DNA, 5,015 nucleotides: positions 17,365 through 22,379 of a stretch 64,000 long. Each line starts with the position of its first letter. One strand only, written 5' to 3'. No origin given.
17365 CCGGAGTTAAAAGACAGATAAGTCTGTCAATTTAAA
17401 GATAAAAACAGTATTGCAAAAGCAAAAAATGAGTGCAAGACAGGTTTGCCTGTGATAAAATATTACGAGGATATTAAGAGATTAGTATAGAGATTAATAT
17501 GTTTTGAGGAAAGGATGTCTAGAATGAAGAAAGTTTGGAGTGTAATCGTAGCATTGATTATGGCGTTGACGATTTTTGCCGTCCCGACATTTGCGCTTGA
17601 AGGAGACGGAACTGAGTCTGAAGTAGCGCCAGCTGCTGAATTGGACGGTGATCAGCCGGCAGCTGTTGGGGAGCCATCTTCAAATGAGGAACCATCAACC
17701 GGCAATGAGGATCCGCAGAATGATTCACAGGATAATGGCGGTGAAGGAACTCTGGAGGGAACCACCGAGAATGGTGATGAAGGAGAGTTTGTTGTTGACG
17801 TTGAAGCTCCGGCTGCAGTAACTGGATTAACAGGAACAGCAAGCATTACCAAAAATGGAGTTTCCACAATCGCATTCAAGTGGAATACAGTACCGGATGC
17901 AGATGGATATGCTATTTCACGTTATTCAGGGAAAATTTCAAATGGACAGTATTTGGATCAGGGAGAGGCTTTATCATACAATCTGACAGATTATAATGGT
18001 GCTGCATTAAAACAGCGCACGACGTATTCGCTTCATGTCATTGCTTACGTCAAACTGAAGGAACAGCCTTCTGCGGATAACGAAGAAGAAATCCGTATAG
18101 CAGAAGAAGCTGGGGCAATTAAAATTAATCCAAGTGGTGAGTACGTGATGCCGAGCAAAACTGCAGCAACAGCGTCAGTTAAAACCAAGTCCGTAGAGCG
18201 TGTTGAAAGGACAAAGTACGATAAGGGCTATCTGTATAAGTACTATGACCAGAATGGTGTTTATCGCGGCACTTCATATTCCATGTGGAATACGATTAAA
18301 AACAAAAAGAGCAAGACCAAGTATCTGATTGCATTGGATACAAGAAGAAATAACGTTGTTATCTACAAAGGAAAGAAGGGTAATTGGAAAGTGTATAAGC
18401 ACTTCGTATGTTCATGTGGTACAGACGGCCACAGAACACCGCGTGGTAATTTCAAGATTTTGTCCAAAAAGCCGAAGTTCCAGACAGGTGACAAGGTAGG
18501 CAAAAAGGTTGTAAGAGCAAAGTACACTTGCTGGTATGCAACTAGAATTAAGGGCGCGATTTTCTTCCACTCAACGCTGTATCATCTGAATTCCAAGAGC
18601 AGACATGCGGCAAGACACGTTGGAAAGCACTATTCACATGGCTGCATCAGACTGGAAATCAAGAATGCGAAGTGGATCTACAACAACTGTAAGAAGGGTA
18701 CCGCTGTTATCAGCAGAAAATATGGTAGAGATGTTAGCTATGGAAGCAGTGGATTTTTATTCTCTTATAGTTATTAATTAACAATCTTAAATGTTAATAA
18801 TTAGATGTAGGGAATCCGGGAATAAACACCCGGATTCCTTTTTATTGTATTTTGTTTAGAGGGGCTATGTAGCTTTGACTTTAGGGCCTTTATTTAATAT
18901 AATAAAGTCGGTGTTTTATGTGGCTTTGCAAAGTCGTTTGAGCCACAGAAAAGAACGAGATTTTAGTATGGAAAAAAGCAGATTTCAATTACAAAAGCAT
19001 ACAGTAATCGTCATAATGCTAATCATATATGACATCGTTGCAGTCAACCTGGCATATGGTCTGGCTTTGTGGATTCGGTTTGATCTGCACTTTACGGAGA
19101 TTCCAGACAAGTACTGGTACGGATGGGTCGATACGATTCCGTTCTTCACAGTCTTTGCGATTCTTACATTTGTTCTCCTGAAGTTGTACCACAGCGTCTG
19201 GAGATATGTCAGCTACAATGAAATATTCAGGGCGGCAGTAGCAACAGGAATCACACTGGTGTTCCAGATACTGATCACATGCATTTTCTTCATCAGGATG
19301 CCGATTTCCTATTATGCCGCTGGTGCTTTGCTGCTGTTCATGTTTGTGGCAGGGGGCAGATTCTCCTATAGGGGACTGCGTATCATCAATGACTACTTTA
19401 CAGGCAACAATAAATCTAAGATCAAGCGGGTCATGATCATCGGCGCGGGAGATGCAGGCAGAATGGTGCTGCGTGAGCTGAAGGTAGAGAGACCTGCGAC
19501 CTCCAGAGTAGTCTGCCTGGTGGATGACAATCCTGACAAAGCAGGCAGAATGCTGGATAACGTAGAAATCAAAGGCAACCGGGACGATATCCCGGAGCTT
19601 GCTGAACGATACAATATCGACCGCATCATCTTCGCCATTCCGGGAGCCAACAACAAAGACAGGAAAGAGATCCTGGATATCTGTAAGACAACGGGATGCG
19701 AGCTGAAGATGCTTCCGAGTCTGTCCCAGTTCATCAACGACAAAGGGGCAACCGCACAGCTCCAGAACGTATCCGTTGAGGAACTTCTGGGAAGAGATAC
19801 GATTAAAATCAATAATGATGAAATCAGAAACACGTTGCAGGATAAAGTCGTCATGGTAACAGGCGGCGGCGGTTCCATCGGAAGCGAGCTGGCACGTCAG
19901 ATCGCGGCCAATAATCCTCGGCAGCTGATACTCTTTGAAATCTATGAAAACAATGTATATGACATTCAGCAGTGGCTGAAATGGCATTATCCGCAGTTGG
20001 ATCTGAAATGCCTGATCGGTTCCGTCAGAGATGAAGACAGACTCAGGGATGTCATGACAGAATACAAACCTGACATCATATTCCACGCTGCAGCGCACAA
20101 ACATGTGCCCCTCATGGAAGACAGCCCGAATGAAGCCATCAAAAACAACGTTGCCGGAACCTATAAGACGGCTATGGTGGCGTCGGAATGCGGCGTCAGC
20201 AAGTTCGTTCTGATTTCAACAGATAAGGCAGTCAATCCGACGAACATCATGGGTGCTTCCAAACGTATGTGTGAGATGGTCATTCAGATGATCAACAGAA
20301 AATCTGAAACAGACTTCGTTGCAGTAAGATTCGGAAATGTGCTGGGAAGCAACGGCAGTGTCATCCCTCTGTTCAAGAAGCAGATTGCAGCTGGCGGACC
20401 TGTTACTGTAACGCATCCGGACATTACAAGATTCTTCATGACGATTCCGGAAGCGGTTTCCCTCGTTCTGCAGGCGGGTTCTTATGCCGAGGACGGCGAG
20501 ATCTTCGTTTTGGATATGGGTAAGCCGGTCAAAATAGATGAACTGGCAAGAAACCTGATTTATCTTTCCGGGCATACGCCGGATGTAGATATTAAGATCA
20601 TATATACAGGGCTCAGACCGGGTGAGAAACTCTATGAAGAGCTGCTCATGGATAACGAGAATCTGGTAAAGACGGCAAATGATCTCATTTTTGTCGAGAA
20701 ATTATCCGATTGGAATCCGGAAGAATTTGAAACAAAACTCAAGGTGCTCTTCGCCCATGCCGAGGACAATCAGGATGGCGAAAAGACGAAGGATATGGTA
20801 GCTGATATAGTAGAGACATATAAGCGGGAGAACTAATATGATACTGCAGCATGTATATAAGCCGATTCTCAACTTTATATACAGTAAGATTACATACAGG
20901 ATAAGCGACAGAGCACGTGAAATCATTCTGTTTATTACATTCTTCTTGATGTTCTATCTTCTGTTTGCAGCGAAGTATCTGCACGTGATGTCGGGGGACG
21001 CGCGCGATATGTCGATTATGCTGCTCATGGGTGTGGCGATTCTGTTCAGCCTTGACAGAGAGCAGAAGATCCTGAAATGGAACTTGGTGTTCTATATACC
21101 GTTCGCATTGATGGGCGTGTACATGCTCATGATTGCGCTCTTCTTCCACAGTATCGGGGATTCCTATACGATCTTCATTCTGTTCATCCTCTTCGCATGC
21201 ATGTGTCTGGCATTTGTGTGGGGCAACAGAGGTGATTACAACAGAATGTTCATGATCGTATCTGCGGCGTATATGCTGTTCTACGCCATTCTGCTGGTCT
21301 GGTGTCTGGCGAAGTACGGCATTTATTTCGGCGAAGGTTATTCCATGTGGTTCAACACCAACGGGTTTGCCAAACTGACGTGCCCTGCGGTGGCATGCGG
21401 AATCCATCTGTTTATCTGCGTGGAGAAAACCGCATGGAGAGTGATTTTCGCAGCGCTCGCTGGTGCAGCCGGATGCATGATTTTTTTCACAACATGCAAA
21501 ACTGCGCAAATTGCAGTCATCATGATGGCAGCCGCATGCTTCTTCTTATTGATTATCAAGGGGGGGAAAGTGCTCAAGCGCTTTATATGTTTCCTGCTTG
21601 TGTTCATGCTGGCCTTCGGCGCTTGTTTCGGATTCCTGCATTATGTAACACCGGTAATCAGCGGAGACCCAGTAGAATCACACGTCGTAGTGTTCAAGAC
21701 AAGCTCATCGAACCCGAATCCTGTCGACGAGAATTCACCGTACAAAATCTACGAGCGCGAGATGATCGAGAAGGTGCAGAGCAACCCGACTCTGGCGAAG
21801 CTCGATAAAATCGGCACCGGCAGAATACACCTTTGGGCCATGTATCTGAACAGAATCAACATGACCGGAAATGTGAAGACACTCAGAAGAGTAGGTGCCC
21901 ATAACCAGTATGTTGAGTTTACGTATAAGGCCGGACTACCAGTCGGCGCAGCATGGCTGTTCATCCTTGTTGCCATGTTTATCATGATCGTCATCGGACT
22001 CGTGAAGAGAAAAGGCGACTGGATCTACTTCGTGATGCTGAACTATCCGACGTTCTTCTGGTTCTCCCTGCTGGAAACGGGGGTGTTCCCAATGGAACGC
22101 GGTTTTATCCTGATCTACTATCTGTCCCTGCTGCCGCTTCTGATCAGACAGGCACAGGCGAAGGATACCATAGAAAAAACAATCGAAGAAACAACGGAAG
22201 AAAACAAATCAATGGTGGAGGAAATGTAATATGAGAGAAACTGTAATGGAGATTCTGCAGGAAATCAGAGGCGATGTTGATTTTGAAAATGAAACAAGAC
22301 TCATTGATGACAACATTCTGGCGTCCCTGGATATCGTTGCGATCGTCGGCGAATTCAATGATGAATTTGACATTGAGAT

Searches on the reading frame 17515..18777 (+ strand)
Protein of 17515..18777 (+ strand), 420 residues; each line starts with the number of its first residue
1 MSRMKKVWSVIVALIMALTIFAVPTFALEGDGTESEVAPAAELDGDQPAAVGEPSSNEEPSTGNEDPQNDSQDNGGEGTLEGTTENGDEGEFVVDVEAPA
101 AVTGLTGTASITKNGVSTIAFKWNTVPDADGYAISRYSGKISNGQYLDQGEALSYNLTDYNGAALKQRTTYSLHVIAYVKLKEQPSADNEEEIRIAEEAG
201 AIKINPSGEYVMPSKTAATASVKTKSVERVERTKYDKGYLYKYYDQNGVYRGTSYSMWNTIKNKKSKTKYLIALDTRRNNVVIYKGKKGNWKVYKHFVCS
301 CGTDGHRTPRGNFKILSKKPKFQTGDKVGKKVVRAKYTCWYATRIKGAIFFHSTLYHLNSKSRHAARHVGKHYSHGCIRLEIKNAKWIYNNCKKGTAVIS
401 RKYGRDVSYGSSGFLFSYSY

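Call 3: search_protein_families(library=pfam, proteins=[window:17515-18777:+], max_evalue=0.01)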
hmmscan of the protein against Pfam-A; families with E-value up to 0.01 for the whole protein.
window:17515-18777:+ (420 aa): 1 family
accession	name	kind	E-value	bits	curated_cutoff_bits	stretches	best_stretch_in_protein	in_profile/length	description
PF03734.19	YkuD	-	7.2e-18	66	23.4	1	271-399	3-145/146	L,D-transpeptidase catalytic domain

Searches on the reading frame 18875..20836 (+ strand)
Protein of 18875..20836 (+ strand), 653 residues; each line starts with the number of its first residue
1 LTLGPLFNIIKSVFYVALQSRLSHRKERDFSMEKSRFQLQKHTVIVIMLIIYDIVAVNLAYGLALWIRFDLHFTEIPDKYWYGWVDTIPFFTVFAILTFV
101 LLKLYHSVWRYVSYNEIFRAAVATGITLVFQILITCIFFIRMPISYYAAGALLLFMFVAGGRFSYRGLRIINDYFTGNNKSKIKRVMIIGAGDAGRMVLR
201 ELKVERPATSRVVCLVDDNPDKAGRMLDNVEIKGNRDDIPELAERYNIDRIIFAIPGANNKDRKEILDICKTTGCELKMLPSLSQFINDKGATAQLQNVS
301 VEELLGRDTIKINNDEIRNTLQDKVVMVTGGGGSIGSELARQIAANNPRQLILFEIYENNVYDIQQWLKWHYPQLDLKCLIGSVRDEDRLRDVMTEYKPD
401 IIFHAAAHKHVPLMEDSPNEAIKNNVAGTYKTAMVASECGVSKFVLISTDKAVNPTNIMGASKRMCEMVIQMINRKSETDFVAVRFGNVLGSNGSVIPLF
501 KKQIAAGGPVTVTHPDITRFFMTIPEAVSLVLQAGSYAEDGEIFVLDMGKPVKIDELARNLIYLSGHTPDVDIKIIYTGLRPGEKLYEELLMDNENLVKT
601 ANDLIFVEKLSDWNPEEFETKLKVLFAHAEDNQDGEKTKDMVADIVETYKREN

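Call 3: search_protein_families(library=pfam, proteins=[window:18875-20836:+], max_evalue=0.01)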
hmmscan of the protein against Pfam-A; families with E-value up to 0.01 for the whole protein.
window:18875-20836:+ (653 aa): 16 families
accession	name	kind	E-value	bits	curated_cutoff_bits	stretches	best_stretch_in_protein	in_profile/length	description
PF02719.21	Polysacc_synt_2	-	1.4e-121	405.6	20.2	1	326-607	1-290/293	Polysaccharide biosynthesis protein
PF01370.27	Epimerase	-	2.3e-23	83.3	20.9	1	326-537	1-227/240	NAD dependent epimerase/dehydratase family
PF16363.11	GDP_Man_Dehyd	-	3.7e-15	56.7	27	1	327-451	1-131/332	GDP-mannose 4,6 dehydratase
PF04321.23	RmlD_sub_bind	-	2.7e-13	50.1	27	1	326-495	3-157/287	RmlD substrate binding domain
PF13727.12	CoA_binding_3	-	1.6e-10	41.7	25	1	109-281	9-175/175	CoA-binding domain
PF01073.25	3Beta_HSD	-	7.7e-09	35.4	22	1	327-455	1-122/280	3-beta hydroxysteroid dehydrogenase/isomerase family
PF07993.18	NAD_binding_4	-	3.4e-05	23.5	20.1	0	400-456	90-143/258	Male sterility protein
PF08659.16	KR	-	0.00022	21.6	22.6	1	326-427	3-110/180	KR domain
PF02254.24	TrkA_N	-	0.0003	21.5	23.8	0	186-228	1-39/116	TrkA-N domain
PF01408.29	GFO_IDH_MocA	-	0.00035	21.7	24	1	185-261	2-76/120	Oxidoreductase family, NAD-binding Rossmann fold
PF13460.12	NAD_binding_10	-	0.0019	18.6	27.2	0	330-488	1-145/184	NAD(P)H-binding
PF03807.23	F420_oxidored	-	0.0025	18.8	21.6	0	185-259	1-71/94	NADP oxidoreductase coenzyme F420-dependent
PF17836.7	PglD_N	-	0.0035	18.3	23.4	0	185-267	1-75/78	PglD N-terminal domain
PF01488.26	Shikimate_DH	-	0.0044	17.6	24.3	0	181-248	10-75/138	Shikimate / quinate 5-dehydrogenase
PF00106.31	adh_short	-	0.0053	16.7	26.6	0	324-409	1-88/195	short chain dehydrogenase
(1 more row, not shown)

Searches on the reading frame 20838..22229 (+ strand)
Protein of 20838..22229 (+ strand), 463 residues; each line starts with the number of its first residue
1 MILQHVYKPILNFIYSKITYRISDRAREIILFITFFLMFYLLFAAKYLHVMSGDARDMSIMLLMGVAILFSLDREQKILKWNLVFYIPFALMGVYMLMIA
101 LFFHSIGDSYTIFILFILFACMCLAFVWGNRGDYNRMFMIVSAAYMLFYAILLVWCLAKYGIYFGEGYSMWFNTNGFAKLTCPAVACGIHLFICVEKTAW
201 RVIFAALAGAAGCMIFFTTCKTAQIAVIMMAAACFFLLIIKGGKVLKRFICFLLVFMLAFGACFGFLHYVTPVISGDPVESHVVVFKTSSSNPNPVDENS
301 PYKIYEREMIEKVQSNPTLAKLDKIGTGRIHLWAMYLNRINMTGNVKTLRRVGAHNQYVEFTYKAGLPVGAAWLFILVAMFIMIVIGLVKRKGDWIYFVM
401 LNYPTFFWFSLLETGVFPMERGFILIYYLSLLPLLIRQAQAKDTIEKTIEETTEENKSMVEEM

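Call 3: search_protein_families(library=pfam, proteins=[window:20838-22229:+], max_evalue=0.01)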
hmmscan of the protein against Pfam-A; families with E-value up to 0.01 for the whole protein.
window:20838-22229:+ (463 aa): 1 family
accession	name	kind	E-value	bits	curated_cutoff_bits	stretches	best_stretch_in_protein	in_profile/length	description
PF04932.20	Wzy_C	-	9.5e-05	22.7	31.7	1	209-374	4-149/149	O-Antigen ligase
